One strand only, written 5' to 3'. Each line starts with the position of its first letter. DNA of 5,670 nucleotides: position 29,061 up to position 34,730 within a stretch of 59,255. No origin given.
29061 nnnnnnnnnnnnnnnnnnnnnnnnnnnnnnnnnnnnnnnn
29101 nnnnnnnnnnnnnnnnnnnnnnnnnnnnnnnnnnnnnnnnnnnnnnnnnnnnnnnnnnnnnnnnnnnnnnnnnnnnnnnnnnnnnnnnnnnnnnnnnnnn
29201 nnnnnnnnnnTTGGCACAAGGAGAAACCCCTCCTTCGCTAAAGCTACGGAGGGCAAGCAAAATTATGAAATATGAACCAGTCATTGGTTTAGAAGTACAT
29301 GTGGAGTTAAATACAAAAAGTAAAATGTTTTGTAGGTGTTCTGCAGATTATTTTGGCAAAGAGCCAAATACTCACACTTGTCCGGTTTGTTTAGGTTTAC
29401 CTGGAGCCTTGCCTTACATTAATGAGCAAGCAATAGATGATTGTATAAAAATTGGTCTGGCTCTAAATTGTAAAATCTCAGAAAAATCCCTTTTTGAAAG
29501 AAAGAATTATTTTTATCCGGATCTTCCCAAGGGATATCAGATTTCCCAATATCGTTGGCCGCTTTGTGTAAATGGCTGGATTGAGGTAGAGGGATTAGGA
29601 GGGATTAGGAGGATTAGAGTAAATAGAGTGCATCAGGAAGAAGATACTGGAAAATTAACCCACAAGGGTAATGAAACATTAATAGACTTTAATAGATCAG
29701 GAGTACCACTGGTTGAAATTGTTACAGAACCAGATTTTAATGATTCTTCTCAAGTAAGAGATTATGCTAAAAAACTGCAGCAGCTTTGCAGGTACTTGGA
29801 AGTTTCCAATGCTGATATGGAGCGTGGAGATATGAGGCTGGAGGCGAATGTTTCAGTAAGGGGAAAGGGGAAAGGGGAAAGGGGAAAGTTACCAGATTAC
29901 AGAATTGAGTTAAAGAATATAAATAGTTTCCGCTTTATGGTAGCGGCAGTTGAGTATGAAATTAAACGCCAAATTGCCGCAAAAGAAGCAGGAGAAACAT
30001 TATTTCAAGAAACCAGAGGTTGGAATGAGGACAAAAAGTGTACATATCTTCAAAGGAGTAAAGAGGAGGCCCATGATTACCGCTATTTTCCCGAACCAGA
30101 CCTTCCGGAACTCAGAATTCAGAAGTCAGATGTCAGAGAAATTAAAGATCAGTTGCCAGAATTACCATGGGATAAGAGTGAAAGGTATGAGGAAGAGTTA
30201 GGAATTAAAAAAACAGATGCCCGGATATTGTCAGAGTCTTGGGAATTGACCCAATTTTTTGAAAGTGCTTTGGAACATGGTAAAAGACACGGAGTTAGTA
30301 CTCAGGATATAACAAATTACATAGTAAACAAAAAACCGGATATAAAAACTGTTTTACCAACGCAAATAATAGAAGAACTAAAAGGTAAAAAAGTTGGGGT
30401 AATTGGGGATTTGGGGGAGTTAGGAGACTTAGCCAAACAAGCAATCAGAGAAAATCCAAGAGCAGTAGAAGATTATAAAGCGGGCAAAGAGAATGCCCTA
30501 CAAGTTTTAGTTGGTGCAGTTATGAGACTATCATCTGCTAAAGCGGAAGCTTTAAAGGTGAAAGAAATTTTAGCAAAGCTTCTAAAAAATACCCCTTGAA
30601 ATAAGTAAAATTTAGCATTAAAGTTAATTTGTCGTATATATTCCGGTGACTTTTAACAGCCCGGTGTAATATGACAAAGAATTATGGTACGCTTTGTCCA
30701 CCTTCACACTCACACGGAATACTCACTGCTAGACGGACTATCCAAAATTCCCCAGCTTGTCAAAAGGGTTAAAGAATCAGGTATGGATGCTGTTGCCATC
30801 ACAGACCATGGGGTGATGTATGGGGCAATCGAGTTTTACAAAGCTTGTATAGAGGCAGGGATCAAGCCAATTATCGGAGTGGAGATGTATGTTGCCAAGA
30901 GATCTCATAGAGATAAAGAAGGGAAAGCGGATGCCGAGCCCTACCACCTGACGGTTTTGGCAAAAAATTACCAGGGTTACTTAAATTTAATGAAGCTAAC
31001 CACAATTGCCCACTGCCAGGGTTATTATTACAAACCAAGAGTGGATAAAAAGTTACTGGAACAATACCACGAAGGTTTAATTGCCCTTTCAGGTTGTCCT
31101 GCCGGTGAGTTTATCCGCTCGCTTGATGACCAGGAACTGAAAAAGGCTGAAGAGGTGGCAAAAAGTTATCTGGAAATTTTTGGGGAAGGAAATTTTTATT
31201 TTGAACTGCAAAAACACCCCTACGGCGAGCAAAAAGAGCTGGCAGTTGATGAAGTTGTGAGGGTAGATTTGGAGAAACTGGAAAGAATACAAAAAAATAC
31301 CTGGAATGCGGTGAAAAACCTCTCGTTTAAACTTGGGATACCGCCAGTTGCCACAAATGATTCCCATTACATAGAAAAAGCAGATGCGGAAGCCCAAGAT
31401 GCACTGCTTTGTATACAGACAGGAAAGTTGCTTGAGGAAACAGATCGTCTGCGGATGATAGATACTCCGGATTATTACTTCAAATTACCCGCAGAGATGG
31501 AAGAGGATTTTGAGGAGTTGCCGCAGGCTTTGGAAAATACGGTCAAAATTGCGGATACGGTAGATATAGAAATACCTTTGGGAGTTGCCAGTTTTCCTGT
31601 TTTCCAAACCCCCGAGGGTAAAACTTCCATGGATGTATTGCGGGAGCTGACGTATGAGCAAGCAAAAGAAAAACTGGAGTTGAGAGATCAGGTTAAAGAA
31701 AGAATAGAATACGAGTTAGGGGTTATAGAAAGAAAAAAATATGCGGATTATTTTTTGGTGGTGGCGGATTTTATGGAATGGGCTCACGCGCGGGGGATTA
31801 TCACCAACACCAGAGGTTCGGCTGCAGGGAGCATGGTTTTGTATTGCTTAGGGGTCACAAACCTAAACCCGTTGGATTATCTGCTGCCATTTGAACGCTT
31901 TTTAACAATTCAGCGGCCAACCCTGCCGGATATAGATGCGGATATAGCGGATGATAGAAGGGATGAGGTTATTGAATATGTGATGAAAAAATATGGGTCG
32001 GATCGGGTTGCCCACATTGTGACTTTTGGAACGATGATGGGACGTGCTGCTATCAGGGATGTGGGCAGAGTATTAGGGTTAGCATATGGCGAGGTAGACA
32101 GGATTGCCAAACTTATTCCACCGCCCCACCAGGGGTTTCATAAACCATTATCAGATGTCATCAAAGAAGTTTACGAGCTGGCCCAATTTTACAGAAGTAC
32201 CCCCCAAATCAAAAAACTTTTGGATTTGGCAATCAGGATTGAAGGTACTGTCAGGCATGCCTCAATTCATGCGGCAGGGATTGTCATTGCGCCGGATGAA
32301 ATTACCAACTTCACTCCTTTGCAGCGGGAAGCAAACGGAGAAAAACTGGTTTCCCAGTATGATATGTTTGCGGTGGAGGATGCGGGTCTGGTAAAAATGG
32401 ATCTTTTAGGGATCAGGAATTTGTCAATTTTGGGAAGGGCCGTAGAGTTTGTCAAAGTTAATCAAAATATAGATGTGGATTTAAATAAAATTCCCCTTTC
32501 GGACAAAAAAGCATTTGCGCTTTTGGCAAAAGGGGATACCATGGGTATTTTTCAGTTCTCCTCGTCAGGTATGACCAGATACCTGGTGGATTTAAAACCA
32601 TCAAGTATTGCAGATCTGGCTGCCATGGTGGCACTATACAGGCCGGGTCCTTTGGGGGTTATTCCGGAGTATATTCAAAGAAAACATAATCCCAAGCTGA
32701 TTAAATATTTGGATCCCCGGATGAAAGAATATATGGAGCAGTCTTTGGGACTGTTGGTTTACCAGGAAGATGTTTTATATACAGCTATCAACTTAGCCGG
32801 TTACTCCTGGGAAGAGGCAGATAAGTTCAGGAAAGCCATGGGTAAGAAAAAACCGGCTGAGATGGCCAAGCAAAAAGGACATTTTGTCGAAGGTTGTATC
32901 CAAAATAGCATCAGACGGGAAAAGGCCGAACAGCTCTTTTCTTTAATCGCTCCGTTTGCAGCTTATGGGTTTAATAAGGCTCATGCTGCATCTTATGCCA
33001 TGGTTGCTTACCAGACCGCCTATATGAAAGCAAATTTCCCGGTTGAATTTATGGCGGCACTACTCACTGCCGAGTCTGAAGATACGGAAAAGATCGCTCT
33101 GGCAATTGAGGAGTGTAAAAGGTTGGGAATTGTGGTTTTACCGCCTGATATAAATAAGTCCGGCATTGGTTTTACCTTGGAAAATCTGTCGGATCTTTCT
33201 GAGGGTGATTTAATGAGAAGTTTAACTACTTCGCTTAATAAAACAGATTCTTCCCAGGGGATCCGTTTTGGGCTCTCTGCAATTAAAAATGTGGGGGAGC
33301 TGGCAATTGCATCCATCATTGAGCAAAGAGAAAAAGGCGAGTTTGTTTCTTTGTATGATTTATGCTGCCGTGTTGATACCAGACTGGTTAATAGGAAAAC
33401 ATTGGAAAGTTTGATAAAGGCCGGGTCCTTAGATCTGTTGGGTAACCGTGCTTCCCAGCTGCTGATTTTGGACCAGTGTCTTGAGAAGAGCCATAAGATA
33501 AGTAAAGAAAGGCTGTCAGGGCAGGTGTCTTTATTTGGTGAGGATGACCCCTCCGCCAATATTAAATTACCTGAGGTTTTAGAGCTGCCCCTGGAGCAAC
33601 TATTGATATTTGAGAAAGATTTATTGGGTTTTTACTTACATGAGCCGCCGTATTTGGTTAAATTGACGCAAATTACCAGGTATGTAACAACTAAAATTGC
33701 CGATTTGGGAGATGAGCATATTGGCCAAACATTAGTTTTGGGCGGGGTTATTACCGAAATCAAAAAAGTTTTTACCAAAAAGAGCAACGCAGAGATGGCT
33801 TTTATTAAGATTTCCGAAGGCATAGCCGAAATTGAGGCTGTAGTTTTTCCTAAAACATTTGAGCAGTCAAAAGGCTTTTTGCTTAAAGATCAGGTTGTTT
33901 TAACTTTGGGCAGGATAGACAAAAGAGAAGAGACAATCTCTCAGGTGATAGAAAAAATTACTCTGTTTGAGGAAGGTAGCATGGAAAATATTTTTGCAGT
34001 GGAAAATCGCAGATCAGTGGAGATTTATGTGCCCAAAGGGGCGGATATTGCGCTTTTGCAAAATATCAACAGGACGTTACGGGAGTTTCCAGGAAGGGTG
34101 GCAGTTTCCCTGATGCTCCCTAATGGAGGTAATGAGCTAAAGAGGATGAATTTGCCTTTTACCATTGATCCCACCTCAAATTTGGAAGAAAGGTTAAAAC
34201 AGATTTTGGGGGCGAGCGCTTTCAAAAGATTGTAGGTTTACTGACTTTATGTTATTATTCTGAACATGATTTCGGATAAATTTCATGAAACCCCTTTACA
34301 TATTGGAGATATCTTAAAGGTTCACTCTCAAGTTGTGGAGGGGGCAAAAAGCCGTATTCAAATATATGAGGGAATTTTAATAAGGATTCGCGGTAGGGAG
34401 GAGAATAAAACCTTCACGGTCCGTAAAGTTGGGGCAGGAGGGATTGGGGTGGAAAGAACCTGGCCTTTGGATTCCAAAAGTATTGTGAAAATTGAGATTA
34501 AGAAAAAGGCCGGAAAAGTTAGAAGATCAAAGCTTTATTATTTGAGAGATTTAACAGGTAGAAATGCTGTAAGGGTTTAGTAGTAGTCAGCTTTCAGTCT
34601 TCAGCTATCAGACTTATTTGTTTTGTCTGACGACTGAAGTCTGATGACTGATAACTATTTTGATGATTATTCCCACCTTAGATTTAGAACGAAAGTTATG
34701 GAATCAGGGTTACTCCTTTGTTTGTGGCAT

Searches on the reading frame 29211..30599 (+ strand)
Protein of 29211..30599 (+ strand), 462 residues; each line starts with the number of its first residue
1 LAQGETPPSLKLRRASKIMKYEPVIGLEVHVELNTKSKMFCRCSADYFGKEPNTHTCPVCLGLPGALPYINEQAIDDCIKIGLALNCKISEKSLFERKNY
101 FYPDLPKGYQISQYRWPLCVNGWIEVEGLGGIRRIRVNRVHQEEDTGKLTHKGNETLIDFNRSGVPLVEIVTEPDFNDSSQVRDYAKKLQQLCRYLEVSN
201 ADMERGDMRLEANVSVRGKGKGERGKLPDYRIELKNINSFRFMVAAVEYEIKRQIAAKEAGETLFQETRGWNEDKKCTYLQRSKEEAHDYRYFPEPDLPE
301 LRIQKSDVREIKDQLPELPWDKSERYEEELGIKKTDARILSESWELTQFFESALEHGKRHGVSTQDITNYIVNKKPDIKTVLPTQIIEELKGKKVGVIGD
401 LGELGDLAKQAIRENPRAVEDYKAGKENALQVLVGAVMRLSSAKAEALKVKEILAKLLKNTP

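Call 8: search_protein_families(library=pfam, proteins=[window:29211-30599:+], max_evalue=0.0001)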
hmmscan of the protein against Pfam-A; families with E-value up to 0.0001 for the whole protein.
window:29211-30599:+ (462 aa): 2 families
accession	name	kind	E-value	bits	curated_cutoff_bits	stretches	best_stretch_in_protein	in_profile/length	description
PF02934.20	GatB_N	-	1e-112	376.3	23.4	1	24-307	2-275/277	GatB/GatE catalytic domain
PF02637.23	GatB_Yqey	-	3.5e-14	53.4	27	1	383-458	76-148/148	GatB domain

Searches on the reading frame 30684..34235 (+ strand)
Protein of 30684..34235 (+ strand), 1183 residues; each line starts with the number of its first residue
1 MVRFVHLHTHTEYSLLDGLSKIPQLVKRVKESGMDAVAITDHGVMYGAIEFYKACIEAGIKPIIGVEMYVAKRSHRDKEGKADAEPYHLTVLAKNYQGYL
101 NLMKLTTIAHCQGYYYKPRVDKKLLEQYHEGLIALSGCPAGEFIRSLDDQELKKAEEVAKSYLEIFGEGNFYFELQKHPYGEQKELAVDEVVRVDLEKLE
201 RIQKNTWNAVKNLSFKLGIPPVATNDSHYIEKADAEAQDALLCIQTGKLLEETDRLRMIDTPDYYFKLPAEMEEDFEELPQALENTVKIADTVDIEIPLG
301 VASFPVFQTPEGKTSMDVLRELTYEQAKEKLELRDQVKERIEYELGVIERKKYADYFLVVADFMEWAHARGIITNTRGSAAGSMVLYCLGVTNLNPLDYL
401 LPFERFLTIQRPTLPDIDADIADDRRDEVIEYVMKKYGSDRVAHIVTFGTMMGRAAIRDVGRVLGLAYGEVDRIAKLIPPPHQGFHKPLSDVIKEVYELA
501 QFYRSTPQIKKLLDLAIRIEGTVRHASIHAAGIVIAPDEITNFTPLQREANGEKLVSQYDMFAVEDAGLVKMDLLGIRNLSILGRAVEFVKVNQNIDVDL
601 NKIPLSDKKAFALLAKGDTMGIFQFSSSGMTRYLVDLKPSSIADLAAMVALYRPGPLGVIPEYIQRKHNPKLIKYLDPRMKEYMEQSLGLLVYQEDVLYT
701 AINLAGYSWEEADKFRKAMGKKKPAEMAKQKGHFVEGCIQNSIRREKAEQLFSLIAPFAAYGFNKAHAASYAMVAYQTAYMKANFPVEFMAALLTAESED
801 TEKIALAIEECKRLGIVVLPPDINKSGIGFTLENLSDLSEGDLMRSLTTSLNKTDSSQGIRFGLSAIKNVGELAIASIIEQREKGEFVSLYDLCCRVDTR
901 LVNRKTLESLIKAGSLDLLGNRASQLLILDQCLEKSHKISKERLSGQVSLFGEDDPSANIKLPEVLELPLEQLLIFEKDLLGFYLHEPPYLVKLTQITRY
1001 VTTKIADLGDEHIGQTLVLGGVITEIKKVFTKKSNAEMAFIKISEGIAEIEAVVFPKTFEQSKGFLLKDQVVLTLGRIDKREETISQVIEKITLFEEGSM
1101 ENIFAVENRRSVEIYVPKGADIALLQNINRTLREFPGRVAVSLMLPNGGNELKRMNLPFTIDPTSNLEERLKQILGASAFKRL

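Call 87: search_protein_families(library=pfam, proteins=[window:30684-34235:+], max_evalue=0.001)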
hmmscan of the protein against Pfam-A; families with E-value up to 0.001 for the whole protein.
window:30684-34235:+ (1183 aa): 5 families
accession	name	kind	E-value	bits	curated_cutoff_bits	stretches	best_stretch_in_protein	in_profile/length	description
PF07733.18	DNA_pol3_alpha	-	4.8e-90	302.1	23.9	1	318-576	2-260/260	Bacterial DNA polymerase III alpha NTPase domain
PF02811.25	PHP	-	1.3e-59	201.6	26.4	1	6-178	1-164/164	PHP domain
PF17657.6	DNA_pol3_finger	-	2.8e-53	180.1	22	1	579-741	1-165/166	Bacterial DNA polymerase III alpha subunit finger domain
PF14579.12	HHH_6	-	3.7e-26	91.6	25.6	1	815-923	1-88/90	Helix-hairpin-helix motif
PF01336.31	tRNA_anti-codon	-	9.3e-06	25.9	27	1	1019-1094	3-74/75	OB-fold nucleic acid binding domain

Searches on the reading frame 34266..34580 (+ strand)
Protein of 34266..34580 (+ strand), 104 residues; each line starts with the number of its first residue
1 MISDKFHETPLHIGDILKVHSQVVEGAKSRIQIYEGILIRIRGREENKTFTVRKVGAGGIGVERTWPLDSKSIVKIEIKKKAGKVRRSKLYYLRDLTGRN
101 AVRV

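Call 87: search_protein_families(library=pfam, proteins=[window:34266-34580:+], max_evalue=0.001)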
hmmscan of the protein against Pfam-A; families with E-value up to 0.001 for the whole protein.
window:34266-34580:+ (104 aa): 1 family
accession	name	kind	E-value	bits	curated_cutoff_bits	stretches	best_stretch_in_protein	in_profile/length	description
PF01245.26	Ribosomal_L19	-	6.2e-32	110.3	22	1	10-101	17-106/111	Ribosomal protein L19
